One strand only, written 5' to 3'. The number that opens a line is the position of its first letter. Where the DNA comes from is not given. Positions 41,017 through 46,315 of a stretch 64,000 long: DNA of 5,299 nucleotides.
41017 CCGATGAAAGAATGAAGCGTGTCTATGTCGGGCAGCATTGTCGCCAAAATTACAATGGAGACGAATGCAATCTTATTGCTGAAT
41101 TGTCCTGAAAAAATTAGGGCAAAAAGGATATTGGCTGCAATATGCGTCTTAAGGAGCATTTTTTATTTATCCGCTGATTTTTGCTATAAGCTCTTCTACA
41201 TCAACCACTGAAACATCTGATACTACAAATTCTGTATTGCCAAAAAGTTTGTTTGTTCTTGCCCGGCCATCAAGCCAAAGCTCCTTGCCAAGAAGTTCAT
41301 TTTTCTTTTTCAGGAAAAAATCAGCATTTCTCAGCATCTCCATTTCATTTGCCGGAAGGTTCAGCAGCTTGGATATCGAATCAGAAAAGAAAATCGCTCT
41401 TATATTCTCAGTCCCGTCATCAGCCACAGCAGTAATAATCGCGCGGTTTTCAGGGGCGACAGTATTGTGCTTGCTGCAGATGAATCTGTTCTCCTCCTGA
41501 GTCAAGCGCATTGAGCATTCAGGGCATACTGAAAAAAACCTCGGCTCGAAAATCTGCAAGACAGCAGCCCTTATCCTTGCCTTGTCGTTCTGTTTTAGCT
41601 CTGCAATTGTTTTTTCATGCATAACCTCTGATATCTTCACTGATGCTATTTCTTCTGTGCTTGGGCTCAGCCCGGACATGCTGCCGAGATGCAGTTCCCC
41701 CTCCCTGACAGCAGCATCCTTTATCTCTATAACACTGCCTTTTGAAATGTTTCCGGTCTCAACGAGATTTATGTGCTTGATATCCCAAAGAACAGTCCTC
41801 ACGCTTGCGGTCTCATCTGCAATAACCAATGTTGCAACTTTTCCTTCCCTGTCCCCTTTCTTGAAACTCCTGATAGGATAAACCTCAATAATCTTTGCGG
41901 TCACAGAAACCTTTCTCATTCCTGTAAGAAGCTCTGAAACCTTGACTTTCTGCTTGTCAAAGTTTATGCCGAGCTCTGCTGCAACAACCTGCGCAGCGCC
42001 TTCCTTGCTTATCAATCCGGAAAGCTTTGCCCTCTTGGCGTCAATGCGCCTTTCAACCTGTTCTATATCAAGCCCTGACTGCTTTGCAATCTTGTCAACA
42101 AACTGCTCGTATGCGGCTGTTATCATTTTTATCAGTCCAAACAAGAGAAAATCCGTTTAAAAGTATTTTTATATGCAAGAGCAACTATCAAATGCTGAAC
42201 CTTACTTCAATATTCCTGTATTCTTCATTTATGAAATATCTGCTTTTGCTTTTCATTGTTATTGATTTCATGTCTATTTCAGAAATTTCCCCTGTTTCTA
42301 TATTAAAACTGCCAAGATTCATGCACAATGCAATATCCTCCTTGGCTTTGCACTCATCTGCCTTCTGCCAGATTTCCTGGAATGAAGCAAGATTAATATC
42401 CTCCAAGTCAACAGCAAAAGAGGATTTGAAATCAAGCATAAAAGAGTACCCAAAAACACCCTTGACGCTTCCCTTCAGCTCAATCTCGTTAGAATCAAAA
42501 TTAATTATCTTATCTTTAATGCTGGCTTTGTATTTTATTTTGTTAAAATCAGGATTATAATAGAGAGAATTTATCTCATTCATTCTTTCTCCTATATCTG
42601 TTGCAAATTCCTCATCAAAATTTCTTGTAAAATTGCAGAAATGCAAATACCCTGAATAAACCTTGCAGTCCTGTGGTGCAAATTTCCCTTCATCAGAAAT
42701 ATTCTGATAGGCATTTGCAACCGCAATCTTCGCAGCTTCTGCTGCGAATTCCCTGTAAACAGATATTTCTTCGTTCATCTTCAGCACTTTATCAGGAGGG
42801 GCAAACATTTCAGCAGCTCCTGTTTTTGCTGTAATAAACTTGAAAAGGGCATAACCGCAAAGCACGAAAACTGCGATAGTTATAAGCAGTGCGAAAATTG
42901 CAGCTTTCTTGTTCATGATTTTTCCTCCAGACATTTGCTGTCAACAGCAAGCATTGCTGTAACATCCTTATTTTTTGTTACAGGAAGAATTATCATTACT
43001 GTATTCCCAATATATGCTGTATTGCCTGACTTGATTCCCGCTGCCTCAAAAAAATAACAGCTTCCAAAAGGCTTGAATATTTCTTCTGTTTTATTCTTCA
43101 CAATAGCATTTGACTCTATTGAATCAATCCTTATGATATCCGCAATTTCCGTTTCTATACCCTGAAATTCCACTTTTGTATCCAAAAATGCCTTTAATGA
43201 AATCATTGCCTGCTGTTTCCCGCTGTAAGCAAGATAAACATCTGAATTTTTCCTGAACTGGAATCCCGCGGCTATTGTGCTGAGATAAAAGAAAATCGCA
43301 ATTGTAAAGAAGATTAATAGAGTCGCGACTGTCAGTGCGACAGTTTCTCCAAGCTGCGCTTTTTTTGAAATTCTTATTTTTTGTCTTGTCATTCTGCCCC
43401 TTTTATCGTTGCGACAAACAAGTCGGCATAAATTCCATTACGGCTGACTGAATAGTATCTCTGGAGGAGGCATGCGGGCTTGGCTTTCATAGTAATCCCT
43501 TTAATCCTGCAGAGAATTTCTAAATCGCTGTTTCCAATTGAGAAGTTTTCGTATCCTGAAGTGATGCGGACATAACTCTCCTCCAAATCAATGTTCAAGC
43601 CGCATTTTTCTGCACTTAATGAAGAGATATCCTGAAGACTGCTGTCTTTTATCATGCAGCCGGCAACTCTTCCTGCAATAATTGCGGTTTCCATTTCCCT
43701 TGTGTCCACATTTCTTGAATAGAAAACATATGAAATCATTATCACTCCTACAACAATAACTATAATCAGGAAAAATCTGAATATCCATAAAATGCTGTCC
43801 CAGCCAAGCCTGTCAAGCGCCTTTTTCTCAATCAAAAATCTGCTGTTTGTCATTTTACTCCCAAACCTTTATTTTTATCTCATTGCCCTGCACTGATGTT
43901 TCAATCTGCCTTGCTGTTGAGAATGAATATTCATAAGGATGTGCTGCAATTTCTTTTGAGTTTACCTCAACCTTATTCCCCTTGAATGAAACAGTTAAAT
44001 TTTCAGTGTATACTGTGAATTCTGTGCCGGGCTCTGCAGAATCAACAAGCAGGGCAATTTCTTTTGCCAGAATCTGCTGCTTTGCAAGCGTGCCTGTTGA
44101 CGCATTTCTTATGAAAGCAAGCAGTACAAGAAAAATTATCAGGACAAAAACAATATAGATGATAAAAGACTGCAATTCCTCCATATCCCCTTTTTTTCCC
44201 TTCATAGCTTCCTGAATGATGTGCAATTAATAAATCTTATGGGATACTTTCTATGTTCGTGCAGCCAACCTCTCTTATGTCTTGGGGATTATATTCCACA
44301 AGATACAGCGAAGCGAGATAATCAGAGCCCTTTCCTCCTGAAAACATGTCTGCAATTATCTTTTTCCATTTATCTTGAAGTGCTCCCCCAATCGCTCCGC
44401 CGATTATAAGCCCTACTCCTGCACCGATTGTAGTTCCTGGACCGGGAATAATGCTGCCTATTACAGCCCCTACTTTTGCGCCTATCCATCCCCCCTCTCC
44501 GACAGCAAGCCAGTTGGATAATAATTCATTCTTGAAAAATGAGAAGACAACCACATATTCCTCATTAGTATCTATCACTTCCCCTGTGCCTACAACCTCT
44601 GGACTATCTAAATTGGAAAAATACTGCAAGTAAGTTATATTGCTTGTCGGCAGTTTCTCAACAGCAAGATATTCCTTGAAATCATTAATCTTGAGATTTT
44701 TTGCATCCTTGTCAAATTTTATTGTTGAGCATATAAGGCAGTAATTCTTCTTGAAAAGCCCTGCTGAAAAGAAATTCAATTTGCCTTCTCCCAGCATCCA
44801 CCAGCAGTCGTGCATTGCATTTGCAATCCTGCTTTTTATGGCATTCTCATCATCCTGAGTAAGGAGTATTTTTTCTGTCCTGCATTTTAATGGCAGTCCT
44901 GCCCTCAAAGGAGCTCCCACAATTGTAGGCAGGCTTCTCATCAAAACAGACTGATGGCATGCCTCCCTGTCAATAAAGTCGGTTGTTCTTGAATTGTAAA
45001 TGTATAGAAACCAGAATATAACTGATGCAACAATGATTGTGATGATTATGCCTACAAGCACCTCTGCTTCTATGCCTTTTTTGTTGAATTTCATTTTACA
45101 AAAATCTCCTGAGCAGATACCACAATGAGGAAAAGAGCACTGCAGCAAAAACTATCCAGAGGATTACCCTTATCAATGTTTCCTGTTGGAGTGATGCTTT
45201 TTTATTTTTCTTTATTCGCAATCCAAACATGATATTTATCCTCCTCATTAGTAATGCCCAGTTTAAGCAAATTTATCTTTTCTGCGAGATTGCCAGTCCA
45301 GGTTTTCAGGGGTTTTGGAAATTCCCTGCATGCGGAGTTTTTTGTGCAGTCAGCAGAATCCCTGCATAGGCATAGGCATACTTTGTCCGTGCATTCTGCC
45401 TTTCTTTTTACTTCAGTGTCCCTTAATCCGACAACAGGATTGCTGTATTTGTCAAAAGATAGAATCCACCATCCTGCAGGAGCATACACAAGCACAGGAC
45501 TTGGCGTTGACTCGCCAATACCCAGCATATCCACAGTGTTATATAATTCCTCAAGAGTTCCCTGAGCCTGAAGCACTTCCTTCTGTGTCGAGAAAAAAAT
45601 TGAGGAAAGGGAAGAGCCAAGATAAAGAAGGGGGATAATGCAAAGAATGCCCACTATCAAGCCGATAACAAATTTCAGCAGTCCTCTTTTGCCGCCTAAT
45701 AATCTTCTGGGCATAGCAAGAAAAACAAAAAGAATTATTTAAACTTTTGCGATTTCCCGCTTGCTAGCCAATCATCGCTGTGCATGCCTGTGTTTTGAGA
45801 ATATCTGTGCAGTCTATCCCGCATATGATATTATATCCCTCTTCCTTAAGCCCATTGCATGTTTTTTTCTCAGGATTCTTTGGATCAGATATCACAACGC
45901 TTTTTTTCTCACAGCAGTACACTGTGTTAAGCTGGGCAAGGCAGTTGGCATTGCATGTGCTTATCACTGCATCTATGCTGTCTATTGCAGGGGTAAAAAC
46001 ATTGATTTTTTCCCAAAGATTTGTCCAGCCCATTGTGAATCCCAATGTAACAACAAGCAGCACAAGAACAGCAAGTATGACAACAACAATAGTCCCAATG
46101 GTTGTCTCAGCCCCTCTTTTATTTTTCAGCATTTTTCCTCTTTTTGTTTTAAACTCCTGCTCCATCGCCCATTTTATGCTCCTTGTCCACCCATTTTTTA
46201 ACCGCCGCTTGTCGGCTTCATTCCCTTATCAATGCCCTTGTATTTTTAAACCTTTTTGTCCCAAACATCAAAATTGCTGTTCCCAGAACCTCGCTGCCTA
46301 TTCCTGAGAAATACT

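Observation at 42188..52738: Large type IV pilus-like locus: nine small pilin-like genes plus platform protein and ATPase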

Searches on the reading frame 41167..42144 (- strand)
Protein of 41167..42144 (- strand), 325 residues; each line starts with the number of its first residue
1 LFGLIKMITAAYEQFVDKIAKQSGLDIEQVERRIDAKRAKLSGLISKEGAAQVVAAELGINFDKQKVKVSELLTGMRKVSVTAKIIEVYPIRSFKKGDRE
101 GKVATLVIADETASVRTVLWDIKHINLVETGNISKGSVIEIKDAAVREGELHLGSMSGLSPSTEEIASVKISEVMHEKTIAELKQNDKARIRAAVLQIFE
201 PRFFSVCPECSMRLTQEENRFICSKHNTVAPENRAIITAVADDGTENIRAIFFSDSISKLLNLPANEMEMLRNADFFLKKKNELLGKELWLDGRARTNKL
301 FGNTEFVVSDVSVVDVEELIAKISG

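Call 26: search_protein_families(library=pfam, proteins=[window:41167-42144:-], max_evalue=0.01)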
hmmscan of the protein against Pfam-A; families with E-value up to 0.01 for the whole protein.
window:41167-42144:- (325 aa): 4 families
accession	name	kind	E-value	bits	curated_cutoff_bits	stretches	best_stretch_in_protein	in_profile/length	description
PF08646.16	Rep_fac-A_C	-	2.1e-06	28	28.5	1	193-275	6-94/146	Replication factor-A C terminal domain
PF01336.31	tRNA_anti-codon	-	0.00015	22.1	27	0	92-142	11-54/75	OB-fold nucleic acid binding domain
PF09999.14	DUF2240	-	0.0017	18.4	22.3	1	12-64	87-139/144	Uncharacterized protein conserved in archaea (DUF2240)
PF25507.1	OB_POT1A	-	0.0098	16.1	27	0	227-288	47-102/127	POT1A-like, OB fold domain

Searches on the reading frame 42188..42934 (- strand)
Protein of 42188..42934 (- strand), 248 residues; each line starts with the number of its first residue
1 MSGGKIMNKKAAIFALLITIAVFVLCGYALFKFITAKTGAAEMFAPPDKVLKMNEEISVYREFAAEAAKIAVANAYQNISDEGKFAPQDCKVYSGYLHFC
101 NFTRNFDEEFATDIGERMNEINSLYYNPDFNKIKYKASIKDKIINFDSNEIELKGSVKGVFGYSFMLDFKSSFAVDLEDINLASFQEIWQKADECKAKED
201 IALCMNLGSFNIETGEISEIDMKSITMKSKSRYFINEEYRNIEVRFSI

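Call 3: search_protein_families(library=pfam, proteins=[window:42188-42934:-], max_evalue=0.1)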
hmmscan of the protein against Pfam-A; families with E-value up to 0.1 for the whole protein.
window:42188-42934:- (248 aa): 0 families

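Call 4: search_protein_families(library=ncbifam, proteins=[window:42188-42934:-], max_evalue=0.1)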
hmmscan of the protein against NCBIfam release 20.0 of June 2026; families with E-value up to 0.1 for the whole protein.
window:42188-42934:- (248 aa): 0 families

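Call 27: search_protein_families(library=phrogs, proteins=[window:42188-42934:-], max_evalue=0.01)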
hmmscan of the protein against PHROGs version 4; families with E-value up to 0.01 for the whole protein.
window:42188-42934:- (248 aa): 0 families

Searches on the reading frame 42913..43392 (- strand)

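Call 3: search_protein_families(library=pfam, proteins=[window:42913-43392:-], max_evalue=0.1)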
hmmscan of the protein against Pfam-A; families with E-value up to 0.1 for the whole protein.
window:42913-43392:- (159 aa): 0 families

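Call 4: search_protein_families(library=ncbifam, proteins=[window:42913-43392:-], max_evalue=0.1)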
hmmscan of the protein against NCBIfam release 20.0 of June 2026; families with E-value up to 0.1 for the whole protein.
window:42913-43392:- (159 aa): 1 family
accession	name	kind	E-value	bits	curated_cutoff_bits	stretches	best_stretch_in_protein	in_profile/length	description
NF009701.0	PRK13230.1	subfamily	0.016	14.2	350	1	80-151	61-130/291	nitrogenase reductase-like protein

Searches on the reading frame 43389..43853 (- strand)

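Call 3: search_protein_families(library=pfam, proteins=[window:43389-43853:-], max_evalue=0.1)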
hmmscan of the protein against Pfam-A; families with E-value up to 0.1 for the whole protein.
window:43389-43853:- (154 aa): 1 family
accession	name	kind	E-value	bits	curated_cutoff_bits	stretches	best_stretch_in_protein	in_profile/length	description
PF13800.11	Sigma_reg_N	-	0.055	14.2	26.3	1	10-49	1-41/91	Sigma factor regulator N-terminal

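Call 4: search_protein_families(library=ncbifam, proteins=[window:43389-43853:-], max_evalue=0.1)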
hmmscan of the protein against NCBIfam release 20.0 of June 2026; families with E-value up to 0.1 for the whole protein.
window:43389-43853:- (154 aa): 1 family
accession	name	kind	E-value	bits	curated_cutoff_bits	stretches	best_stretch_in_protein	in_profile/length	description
TIGR01583.1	formate-DH-gamm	equivalog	0.022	14.7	115.85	1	16-67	106-157/204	formate dehydrogenase subunit gamma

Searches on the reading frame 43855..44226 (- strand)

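Call 3: search_protein_families(library=pfam, proteins=[window:43855-44226:-], max_evalue=0.1)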
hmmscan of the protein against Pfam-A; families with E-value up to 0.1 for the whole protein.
window:43855-44226:- (123 aa): 3 families
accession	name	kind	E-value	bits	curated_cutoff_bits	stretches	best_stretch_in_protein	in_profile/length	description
PF25425.1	YfjL_N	-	0.026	15.3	27.8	1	23-113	5-94/97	YfjL-like, N-terminal domain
PF13800.11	Sigma_reg_N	-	0.05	14.3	26.3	1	21-92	16-85/91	Sigma factor regulator N-terminal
PF12869.13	tRNA_anti-like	-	0.092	12.7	23.5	0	17-90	3-66/146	tRNA_anti-like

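Call 4: search_protein_families(library=ncbifam, proteins=[window:43855-44226:-], max_evalue=0.1)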
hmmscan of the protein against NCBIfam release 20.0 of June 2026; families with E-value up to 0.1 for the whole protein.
window:43855-44226:- (123 aa): 1 family
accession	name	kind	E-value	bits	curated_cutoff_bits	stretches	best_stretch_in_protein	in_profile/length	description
NF006543.0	PRK09039.1-2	equivalog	0.05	13.4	305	1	15-62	21-68/350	peptidoglycan -binding protein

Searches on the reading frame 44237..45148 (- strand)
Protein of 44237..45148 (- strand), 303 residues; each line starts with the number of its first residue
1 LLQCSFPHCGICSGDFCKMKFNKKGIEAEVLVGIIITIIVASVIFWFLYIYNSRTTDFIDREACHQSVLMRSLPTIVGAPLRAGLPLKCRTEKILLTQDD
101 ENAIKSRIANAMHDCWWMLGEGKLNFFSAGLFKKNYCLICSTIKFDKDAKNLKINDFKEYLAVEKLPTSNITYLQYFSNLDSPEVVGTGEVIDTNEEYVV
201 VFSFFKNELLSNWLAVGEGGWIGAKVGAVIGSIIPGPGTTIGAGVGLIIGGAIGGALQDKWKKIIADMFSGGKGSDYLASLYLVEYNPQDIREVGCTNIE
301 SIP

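Call 3: search_protein_families(library=pfam, proteins=[window:44237-45148:-], max_evalue=0.1)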
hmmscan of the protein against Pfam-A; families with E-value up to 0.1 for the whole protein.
window:44237-45148:- (303 aa): 3 families
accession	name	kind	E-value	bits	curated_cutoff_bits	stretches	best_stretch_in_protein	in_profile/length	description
PF13488.11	Gly-zipper_Omp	-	3.4e-07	30.5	25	1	219-258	2-43/46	Glycine zipper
PF13436.11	Gly-zipper_OmpA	-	0.0044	17.2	27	1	218-253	6-43/44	Glycine-zipper domain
PF13441.11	Gly-zipper_YMGG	-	0.012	15.7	28.9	1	219-255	6-44/45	YMGG-like Gly-zipper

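Call 4: search_protein_families(library=ncbifam, proteins=[window:44237-45148:-], max_evalue=0.1)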
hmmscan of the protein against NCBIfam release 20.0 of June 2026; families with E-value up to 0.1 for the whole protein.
window:44237-45148:- (303 aa): 2 families
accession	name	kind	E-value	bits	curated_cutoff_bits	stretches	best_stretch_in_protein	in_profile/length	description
NF053611.1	YiaD_Gzip_OmpA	equivalog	0.0032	17.2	175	1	217-264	26-78/206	YiaD family glycine zipper/OmpA-like lipoprotein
NF006045.0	PRK08190.1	subfamily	0.056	12.3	282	1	215-241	59-85/467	bifunctional enoyl-CoA hydratase/phosphate acetyltransferase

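Call 27: search_protein_families(library=phrogs, proteins=[window:44237-45148:-], max_evalue=0.01)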
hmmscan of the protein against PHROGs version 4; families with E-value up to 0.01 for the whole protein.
window:44237-45148:- (303 aa): 7 families
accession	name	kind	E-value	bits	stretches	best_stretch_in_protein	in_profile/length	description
phrog_794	-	tail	0.00016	21.5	1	217-263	631-680/763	tail length tape measure protein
phrog_1047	-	tail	0.00018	20.6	1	218-275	861-917/1251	tail associated lysin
phrog_23574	-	tail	0.00018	20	1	215-272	819-879/1441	tail length tape measure protein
phrog_34863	-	unknown function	0.00037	19.7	1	219-268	404-453/966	-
phrog_16692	-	unknown function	0.0026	17.2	1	219-267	721-769/1107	-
phrog_28412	-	unknown function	0.0037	16.1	1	218-257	930-969/1244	-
phrog_3405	-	unknown function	0.0094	15.6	0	217-259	460-506/645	-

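Call 81: find_homologous_proteins(query=window:44237-45094:-)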
Query window:44237-45094:- (285 aa): 108 proteins with E <= 0.001 among 1713 candidates.
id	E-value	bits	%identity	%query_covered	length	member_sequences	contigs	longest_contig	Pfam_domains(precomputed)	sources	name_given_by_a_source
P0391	2.6e-189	645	100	100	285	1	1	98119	PF13488.12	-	-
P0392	8.9e-159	545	82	100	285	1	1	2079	-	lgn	-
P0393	2.2e-127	442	67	99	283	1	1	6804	-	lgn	-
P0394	2.5e-92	327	54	99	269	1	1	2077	-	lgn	-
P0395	1.5e-81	292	54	86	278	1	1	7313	-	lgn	-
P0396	3.5e-81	291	47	99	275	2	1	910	PF13488.12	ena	-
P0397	4.9e-57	211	41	93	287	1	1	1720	-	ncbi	-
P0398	5.6e-57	211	42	99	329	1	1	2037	-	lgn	-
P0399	3.1e-53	199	43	99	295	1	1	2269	-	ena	-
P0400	1.3e-52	197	40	86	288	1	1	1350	-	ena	-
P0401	6.9e-52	194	40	100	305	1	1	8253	-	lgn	-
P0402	1.1e-51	194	40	99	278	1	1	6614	-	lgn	-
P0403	1.9e-51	193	43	100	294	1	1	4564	-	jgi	-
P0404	6.2e-51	191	37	91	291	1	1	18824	-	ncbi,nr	ncbi:MAG: hypothetical protein K6T16_00495 [Candidatus Pacearchaeota archaeon]|nr:hypothetical prote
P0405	8.5e-51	191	51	64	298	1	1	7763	-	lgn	-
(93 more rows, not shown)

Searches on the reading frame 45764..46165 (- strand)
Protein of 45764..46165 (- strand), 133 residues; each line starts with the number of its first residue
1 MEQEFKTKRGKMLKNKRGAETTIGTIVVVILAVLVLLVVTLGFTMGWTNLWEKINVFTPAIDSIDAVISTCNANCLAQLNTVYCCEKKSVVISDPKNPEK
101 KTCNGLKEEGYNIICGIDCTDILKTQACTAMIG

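Call 26: search_protein_families(library=pfam, proteins=[window:45764-46165:-], max_evalue=0.01)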
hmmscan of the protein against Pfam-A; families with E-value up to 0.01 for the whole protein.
window:45764-46165:- (133 aa): 0 families

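Call 88: search_solved_structures(query=A3, max_evalue=10, show_alignments=2)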
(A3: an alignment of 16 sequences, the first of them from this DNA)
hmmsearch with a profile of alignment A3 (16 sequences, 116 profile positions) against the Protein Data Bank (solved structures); distinct sequences matched with E-value up to 10: 4.
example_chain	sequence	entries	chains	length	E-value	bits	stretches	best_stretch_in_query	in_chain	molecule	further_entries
8qah_A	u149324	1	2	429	0.00064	23.1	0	3-44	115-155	sc-CC-8-58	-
6ugm_X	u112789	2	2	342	0.5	13.7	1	56-81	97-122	Spp1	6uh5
8fk7_A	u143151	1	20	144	0.52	13.7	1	1-56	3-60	Flagellin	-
6vxw_A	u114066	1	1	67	3.2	11.1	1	55-91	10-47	Beta-toxin Cl13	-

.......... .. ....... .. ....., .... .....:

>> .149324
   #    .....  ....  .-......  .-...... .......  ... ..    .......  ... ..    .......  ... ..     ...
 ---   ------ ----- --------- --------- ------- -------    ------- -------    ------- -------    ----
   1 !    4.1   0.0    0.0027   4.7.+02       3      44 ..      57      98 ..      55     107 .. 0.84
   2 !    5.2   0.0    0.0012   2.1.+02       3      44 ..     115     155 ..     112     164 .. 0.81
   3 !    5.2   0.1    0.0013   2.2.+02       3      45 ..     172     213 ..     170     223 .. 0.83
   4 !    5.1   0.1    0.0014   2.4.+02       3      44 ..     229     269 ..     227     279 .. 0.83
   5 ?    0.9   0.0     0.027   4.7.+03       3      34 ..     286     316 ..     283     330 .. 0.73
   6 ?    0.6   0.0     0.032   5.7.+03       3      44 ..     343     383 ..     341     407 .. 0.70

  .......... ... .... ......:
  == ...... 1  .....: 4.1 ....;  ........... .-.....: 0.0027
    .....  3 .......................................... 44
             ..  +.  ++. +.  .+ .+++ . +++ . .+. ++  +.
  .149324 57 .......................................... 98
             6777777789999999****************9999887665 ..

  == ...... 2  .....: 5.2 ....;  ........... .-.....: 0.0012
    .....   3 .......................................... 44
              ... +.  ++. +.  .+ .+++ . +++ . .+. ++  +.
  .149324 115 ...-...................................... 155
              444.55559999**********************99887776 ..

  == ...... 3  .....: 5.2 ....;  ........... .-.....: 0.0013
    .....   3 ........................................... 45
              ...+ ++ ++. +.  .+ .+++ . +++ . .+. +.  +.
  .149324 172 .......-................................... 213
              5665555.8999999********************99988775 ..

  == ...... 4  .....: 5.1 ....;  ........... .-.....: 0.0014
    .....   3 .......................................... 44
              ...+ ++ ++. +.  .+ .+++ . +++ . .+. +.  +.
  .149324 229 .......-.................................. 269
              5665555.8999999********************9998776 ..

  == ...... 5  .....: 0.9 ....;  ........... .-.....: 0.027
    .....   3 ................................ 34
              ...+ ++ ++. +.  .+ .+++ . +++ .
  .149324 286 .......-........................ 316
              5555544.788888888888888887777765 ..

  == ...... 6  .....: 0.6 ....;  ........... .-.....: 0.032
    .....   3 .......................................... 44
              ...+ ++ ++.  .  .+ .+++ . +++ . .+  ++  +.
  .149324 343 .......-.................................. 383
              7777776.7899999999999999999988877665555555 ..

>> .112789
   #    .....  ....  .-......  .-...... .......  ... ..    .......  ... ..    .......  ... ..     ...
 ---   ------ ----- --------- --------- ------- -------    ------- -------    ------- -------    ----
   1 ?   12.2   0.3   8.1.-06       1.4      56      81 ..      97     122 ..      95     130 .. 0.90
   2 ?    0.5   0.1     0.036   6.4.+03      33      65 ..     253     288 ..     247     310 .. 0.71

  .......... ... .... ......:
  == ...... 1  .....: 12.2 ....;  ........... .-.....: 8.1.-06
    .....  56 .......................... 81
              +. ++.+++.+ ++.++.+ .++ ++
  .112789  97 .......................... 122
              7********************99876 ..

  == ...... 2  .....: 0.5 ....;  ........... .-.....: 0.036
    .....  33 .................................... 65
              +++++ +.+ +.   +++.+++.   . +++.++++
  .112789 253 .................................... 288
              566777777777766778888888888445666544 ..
